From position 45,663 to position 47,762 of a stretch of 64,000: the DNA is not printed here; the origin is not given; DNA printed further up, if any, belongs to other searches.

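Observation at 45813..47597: Surface lipoprotein fusing a fimbrillin (type V pilin-like) scaffold to a bacterial PI-PLC domain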

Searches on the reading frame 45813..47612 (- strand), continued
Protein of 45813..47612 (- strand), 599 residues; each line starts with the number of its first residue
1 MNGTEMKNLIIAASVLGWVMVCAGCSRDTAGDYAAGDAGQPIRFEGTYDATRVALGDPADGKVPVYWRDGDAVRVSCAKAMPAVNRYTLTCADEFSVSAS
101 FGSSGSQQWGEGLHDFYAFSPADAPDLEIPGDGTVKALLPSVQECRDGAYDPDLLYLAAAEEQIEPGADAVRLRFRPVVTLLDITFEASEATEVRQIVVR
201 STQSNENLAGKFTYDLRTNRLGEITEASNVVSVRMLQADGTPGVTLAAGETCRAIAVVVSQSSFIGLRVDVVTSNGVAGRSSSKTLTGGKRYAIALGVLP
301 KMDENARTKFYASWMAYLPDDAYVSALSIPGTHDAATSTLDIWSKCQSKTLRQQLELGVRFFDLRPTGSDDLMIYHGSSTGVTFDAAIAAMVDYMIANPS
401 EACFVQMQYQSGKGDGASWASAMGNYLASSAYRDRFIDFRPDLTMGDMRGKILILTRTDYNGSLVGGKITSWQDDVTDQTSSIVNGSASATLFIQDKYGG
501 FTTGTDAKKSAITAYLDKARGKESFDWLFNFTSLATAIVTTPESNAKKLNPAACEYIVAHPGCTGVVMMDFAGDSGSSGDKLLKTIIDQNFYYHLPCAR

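Call 44: predict_structure(alignment_id=A2)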
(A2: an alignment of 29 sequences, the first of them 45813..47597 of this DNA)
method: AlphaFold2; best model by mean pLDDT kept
length: 594 residues; sequences in the alignment: 29
mean_pLDDT: 88.1   pTM: 0.87
mean pLDDT of the five models: 88.1, 87.1, 87.0, 86.9, 86.1
residues with pLDDT >= 90: 417; 70-90: 115; 50-70: 26; < 50: 36
segments of 3 or more residues with pLDDT < 50: 1-29, 45-48, 55-57
pLDDT, mean of each block of 10 residues (from residue 1): 35 36 38 80 55 53 84 93 82 75 91 93 92 95 83 92 87 90 95 92 94 90 95 91 94 87 93 82 84 92 93 97 98 93 98 98 95 94 98 97 92 97 97 97 98 96 94 96 97 77 95 96 95 82 97 97 98 98 95 85
secondary structure, 60 per line:
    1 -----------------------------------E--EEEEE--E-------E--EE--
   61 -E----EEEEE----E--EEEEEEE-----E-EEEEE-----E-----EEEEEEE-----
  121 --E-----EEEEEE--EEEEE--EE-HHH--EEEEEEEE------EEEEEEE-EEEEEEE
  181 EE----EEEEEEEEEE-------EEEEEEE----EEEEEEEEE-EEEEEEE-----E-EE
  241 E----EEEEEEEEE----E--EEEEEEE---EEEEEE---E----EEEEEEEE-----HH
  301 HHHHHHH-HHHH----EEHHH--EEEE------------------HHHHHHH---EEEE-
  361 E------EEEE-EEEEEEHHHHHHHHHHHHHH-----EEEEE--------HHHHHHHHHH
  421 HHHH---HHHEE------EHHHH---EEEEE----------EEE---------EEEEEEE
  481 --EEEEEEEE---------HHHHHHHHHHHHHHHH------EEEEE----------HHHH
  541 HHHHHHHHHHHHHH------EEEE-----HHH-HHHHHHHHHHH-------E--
elements in order: E39-43 E67-71 E79-85 E93-97 E109-115 E129-134 E137-141 E152-159 E166-172 E174-182 E187-196 E204-210 E215-223 E225-231 E239-241 E246-254 E262-268 E272-277 E286-293 H299-307 H309-312 E324-327 H346-352 E356-359 E368-371 E373-378 H379-392 E398-402 H411-424 H440-443 E447-451 E462-464 E474-480 E483-490 H500-515 E522-526 H537-554 E561-564 H574-584

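Call 48: fold_search(model_id=the predicted structure, library=pdb)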
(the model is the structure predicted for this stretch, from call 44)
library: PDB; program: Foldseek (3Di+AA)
matches with E <= 10: 1094; with E <= 0.001: 72
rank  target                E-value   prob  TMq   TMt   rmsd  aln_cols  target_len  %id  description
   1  3ptd                  3.2e-20  1.00  0.41  0.79   3.6       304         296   24  PHOSPHATIDYLINOSITOL-SPECIFIC PHOSPHOLIPASE C MUTANT D274S (released 1998-01-21)
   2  1ptd                  5.6e-20  1.00  0.41  0.79   3.4       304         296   25  PHOSPHATIDYLINOSITOL-SPECIFIC PHOSPHOLIPASE C (released 1996-07-11)
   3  6ptd                  5.9e-20  1.00  0.42  0.81   3.2       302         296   24  PHOSPHATIDYLINOSITOL-SPECIFIC PHOSPHOLIPASE C MUTANT H32L (released 1998-01-21)
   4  3ea3_A                9.9e-20  1.00  0.40  0.78   3.6       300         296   25  Crystal Structure of the Y246S/Y247S/Y248S/Y251S Mutant of Phosphatidylinositol-Specific Phospholipase C from Bacillus (released 2009-04-14)
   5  2ptd                  9.9e-20  1.00  0.40  0.78   3.7       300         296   25  PHOSPHATIDYLINOSITOL-SPECIFIC PHOSPHOLIPASE C MUTANT D198E (released 1998-01-21)
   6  6s2a_A                1.2e-19  1.00  0.42  0.80   3.4       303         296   24  PI PLC mutant H82A (released 2019-07-31)
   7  3ea1_A                1.5e-19  1.00  0.40  0.78   3.5       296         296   24  Crystal Structure of the Y247S/Y251S Mutant of Phosphatidylinositol-Specific Phospholipase C from Bacillus Thuringiens (released 2009-04-14)
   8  4ptd                  2.2e-19  1.00  0.42  0.80   3.4       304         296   23  PHOSPHATIDYLINOSITOL-SPECIFIC PHOSPHOLIPASE C MUTANT D274N (released 1998-01-21)
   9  1t6m_A                2.9e-19  1.00  0.40  0.78   3.6       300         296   24  X-ray Structure of the R70D PI-PLC enzyme: Insight into the role of calcium and surrounding amino acids on active site (released 2005-08-16)
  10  2or2_A                5.5e-19  1.00  0.42  0.81   3.1       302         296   25  Structure of the W47A/W242A Mutant of Bacterial Phosphatidylinositol-Specific Phospholipase C (released 2007-02-13)
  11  4s3g                  6.5e-19  1.00  0.42  0.81   3.5       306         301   26  Structure of the F249X mutant of Phosphatidylinositol-specific phospholipase C from Staphylococcus aureus (released 2015-07-01)
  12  7ptd                  7.2e-19  1.00  0.42  0.81   3.2       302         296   24  PHOSPHATIDYLINOSITOL-SPECIFIC PHOSPHOLIPASE C MUTANT R163K (released 1998-01-21)
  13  4rv3                  9.1e-19  1.00  0.42  0.80   3.4       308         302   25  Crystal structure of a pentafluoro-Phe incorporated Phosphatidylinositol-specific phospholipase C (H258X)from Staphyloco (released 2015-07-01)
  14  5ptd                  1.1e-18  1.00  0.41  0.80   3.5       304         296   23  PHOSPHATIDYLINOSITOL-SPECIFIC PHOSPHOLIPASE C MUTANT H32A (released 1998-01-21)
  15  4i9t                  1.4e-18  1.00  0.43  0.81   3.0       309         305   26  Structure of the H258Y mutant of the phosphatidylinositol-specific phospholipase C from Staphylococcus aureus (released 2013-04-10)
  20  3v16                  1.1e-17  1.00  0.43  0.81   3.1       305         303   25  An intramolecular pi-cation latch in phosphatidylinositol-specific phospholipase C from S.aureus controls substrate acce (released 2012-04-04)
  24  1aod                  1.4e-16  1.00  0.38  0.81   3.3       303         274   24  PHOSPHATIDYLINOSITOL-SPECIFIC PHOSPHOLIPASE C FROM LISTERIA MONOCYTOGENES (released 1998-01-07)
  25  4k4k_A                7.0e-11  1.00  0.28  0.59   5.3       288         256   16  Crystal structure of a putative cell adhesion protein (BACUNI_00621) from Bacteroides uniformis ATCC 8492 at 1.67 A re (released 2013-05-01)
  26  4k4k_B                1.4e-10  1.00  0.29  0.60   5.5       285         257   17  Crystal structure of a putative cell adhesion protein (BACUNI_00621) from Bacteroides uniformis ATCC 8492 at 1.67 A re (released 2013-05-01)
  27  3ufi                  4.9e-10  1.00  0.30  0.57   5.7       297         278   14  Crystal structure of a putative cell adhesion protein (BACOVA_04980) from Bacteroides ovatus ATCC 8483 at 2.18 A resolut (released 2011-12-14)
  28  3t2l                  2.8e-09  1.00  0.31  0.60   5.6       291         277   13  Crystal structure of a Putative cell adhesion protein (BF1858) from Bacteroides fragilis NCTC 9343 at 2.33 A resolution (released 2011-08-10)
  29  4h40_B                5.8e-08  1.00  0.26  0.45   7.9       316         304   13  Crystal structure of a putative cell adhesion protein (BF2867) from Bacteroides fragilis NCTC 9343 at 2.57 A resolutio (released 2012-10-03)
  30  4h40_A                7.3e-08  1.00  0.27  0.48   8.1       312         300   11  Crystal structure of a putative cell adhesion protein (BF2867) from Bacteroides fragilis NCTC 9343 at 2.57 A resolutio (released 2012-10-03)
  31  4rdb                  3.6e-07  1.00  0.25  0.41   9.9       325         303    8  Crystal structure of an immunoreactive 32 kDa antigen PG49 (PG_0181) from Porphyromonas gingivalis W83 at 1.45 A resolut (released 2014-12-03)
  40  5dhm_D                1.1e-05  1.00  0.23  0.44  12.4       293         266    9  Crystal structure of the fimbrial protein Mfa4 from Porphyromonas gingivalis (released 2016-04-06)
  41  5dhm_C                1.4e-05  1.00  0.22  0.42  12.2       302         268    9  Crystal structure of the fimbrial protein Mfa4 from Porphyromonas gingivalis (released 2016-04-06)
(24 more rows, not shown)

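Call 50: find_encoding_contigs(protein=P0010, flank=4000, max_places=4)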
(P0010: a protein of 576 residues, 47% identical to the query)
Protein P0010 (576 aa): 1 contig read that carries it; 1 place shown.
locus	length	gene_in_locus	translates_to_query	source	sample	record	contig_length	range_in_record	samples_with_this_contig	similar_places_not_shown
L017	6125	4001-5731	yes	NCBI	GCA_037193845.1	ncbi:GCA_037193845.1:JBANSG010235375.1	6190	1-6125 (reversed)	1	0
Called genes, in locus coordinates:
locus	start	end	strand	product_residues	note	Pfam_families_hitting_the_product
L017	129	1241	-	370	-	PF03462:PCRF, PF00472:RF-1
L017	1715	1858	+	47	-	-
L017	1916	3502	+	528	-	-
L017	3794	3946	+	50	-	-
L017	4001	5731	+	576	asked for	-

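Call 51: find_encoding_contigs(protein=P0012, flank=4000, max_places=4)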
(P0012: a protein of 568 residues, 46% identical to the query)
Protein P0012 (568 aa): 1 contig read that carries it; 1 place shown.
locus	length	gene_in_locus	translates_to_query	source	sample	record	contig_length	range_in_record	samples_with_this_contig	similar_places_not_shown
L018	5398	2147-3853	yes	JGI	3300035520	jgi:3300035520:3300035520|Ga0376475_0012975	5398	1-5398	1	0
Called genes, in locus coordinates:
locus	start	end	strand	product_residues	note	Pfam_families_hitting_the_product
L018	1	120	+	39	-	?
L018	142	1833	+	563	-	-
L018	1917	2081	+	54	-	-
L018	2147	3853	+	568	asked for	PF13149:Mfa_like_1 (weak), PF00388:PI-PLC-X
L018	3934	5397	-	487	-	?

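Call 52: find_encoding_contigs(protein=P0013, flank=4000, max_places=4)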
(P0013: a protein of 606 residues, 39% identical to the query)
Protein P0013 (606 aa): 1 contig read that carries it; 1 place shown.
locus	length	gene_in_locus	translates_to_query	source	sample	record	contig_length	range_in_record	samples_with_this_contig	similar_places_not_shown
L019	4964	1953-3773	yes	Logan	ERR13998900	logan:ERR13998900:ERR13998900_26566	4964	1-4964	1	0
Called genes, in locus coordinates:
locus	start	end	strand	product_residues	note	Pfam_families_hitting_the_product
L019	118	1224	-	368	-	PF03462:PCRF, PF00472:RF-1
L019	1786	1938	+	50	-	-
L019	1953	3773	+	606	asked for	PF13149:Mfa_like_1 (weak)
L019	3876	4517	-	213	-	PF13189:Cytidylate_kin2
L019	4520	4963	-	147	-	?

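Call 71: search_protein_families(library=pfam, alignment_id=A2, max_evalue=0.001)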
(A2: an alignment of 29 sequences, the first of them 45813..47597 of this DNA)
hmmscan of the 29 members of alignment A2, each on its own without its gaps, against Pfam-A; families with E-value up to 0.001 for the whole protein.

A. member 1, window:45813-47597:- (594 aa): 2 families
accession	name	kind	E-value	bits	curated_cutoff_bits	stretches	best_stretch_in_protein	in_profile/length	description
PF13149.12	Mfa_like_1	-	3e-09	37.7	27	1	62-294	8-232/246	Fimbrillin-like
PF00388.25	PI-PLC-X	-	2.8e-07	30.7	23.1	1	328-452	14-143/144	Phosphatidylinositol-specific phospholipase C, X domain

B. families by the number of members that match (of 29 scanned): 2 families
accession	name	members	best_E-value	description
PF00388.25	PI-PLC-X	22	4.1e-09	Phosphatidylinositol-specific phospholipase C, X domain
PF13149.12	Mfa_like_1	19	2e-11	Fimbrillin-like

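Call 73: search_protein_families(library=pfam, proteins=[P0020, P0021, P0029, P0042, P0046, P0081, P0111, P0034, P0038], max_evalue=0.001)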
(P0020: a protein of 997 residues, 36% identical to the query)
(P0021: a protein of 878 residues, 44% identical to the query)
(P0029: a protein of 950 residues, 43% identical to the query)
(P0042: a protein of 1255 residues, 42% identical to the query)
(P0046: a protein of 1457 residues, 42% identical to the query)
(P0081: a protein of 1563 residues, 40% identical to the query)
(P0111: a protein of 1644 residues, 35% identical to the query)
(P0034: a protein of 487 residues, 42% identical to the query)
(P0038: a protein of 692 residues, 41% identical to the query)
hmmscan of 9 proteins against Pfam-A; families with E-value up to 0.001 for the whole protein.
P0020 (997 aa): 3 families
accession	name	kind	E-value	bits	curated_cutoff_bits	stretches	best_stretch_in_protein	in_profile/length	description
PF00388.25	PI-PLC-X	-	8.6e-05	22.6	23.1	1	724-834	17-142/144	Phosphatidylinositol-specific phospholipase C, X domain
PF16378.10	DUF4988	-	0.00014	22.1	30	1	20-84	6-71/183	Domain of unknown function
PF13004.13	BACON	-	0.00073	19.9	25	1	246-303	6-61/61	Putative binding domain, N-terminal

P0021 (878 aa): 1 family
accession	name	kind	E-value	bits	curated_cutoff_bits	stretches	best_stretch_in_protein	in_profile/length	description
PF00388.25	PI-PLC-X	-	1.3e-08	35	23.1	1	622-739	26-143/144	Phosphatidylinositol-specific phospholipase C, X domain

P0029 (950 aa): 2 families
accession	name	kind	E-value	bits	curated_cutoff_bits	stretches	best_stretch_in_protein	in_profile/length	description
PF00388.25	PI-PLC-X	-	1.1e-05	25.5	23.1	1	31-148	21-142/144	Phosphatidylinositol-specific phospholipase C, X domain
PF16405.10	DUF5013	-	8.9e-05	23.1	28.5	0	785-848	44-108/149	Domain of unknown function (DUF5013)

P0042 (1255 aa): 5 families
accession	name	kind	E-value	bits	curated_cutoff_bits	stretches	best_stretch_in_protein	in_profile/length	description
PF16656.11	Pur_ac_phosph_N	-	8.9e-18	65.1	30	1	81-162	6-93/93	Purple acid Phosphatase, N-terminal domain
PF00149.33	Metallophos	-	1.6e-10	42.2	21.5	1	172-374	1-190/191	Calcineurin-like phosphoesterase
PF00388.25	PI-PLC-X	-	7.9e-08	32.5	23.1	1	909-1028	24-143/144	Phosphatidylinositol-specific phospholipase C, X domain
PF00041.27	fn3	-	1e-06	29.3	25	1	85-154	12-77/84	Fibronectin type III domain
PF16655.11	PhoD_N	-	0.00035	21.5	30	0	132-162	60-90/90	PhoD-like phosphatase, N-terminal domain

P0046 (1457 aa): 2 families
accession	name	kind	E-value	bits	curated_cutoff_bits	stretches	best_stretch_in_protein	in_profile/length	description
PF16405.10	DUF5013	-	5.6e-05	23.8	28.5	0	971-1021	38-91/149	Domain of unknown function (DUF5013)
PF07554.19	FIVAR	-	0.00048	21.1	29.2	1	673-718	22-70/71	FIVAR domain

P0081 (1563 aa): 0 families

P0111 (1644 aa): 1 family
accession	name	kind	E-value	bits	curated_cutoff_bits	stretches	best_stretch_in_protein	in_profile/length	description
PF00388.25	PI-PLC-X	-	6.7e-07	29.5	23.1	1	1361-1459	3-103/144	Phosphatidylinositol-specific phospholipase C, X domain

P0034 (487 aa): 1 family
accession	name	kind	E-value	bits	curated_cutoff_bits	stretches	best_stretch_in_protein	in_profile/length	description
PF00388.25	PI-PLC-X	-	1.3e-06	28.6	23.1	1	209-337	22-143/144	Phosphatidylinositol-specific phospholipase C, X domain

P0038 (692 aa): 1 family
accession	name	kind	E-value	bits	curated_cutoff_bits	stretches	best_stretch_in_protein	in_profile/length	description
PF17751.7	SKICH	-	0.00084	20.3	23.4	0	184-235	9-63/103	SKICH domain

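Call 75: list_cluster_members(proteins=[P0017, P0018, P0025, P0026, P0031, P0045, P0055, P0066, P0095, P0010])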
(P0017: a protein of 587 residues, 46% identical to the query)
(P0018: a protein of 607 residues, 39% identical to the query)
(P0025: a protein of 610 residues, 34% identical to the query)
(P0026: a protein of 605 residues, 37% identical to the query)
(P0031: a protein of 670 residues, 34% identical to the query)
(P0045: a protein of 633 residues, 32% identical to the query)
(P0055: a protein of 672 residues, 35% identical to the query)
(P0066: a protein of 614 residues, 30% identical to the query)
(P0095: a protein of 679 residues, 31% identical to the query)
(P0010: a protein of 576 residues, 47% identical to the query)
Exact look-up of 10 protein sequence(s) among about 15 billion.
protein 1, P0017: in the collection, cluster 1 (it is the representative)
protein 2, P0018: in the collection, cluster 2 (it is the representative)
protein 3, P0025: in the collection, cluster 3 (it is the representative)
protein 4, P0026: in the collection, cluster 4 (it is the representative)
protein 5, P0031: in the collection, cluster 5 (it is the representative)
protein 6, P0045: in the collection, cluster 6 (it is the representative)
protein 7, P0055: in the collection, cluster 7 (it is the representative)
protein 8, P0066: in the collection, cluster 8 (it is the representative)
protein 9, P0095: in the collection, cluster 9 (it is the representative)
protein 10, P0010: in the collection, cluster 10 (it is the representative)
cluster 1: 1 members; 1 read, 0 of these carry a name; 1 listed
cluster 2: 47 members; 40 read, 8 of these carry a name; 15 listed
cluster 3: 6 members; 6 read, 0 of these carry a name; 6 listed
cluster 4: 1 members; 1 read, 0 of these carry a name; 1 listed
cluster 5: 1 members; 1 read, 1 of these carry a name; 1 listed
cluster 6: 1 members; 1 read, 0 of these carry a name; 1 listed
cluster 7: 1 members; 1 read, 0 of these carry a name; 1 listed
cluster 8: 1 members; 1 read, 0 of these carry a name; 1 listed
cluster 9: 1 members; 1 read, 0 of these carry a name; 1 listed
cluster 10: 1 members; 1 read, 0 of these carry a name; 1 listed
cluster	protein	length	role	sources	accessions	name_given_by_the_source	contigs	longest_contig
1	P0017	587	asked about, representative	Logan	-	-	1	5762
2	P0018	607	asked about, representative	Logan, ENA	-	-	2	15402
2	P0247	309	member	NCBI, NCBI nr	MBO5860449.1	MAG: fimbrillin family protein, partial [Alistipes sp.] | fimbrillin family protein [Alistipes sp.]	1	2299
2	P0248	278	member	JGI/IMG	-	hypothetical protein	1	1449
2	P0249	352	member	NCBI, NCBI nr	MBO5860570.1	MAG: hypothetical protein J6Q45_02750, partial [Alistipes sp.] | hypothetical protein [Alistipes sp.]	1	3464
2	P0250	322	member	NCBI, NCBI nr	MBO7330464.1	MAG: hypothetical protein J6U52_01585, partial [Alistipes sp.] | hypothetical protein [Alistipes sp.]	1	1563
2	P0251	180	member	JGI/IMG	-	hypothetical protein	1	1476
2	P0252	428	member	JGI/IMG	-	hypothetical protein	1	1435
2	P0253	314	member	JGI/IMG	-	hypothetical protein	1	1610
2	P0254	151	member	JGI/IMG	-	hypothetical protein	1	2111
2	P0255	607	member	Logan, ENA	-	-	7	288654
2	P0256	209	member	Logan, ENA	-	-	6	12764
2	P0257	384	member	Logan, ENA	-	-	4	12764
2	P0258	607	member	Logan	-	-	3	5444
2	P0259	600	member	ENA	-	-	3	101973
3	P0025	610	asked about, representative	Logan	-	-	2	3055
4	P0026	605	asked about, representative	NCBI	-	-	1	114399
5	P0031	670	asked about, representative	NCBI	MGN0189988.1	MAG: phosphatidylinositol-specific phospholipase C domain-containing protein [Candidatus ...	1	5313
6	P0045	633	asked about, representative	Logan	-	-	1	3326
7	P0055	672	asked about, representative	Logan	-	-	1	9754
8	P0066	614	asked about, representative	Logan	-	-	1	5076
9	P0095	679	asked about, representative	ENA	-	-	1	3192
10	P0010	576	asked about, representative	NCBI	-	-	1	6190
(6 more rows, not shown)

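Call 93: find_encoding_contigs(protein=P0026, flank=4000, max_places=2)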
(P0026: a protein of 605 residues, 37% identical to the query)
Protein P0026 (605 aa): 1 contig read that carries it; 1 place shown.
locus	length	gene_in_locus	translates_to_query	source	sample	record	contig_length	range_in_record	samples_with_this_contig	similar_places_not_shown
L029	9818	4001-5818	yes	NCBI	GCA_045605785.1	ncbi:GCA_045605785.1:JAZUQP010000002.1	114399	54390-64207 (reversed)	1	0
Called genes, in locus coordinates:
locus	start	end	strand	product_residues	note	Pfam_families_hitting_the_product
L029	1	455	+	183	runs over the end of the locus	PF21349:RUBY_RBDX, PF00210:Ferritin (faint), PF02915:Rubrerythrin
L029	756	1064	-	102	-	-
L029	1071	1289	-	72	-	PF12732:YtxH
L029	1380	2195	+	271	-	PF06908:YpsA, PF07876:Dabb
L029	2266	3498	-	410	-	PF00365:PFK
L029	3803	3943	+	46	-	-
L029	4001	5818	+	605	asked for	-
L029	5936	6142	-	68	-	PF00313:CSD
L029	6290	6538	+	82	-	-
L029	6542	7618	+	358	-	PF04055:Radical_SAM, PF13186:SPASM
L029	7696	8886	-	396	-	PF03435:Sacchrp_dh_NADP, PF16653:Sacchrp_dh_C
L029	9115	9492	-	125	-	PF00581:Rhodanese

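Call 94: find_encoding_contigs(protein=P0031, flank=4000, max_places=2)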
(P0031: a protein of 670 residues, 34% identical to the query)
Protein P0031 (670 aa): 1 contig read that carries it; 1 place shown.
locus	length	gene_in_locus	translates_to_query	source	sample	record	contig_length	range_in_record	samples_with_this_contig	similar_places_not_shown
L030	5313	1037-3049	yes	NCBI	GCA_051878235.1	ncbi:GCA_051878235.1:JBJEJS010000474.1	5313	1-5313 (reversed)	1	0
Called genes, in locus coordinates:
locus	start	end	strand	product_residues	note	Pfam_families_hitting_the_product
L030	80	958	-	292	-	PF01545:Cation_efflux, PF16916:ZT_dimer (weak)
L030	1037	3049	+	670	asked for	PF13149:Mfa_like_1, PF00388:PI-PLC-X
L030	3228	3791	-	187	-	PF01242:PTPS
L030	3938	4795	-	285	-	PF23023:Anti-Pycsar_Apyc1, PF00753:Lactamase_B, PF12706:Lactamase_B_2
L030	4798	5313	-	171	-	PF04055:Radical_SAM (weak)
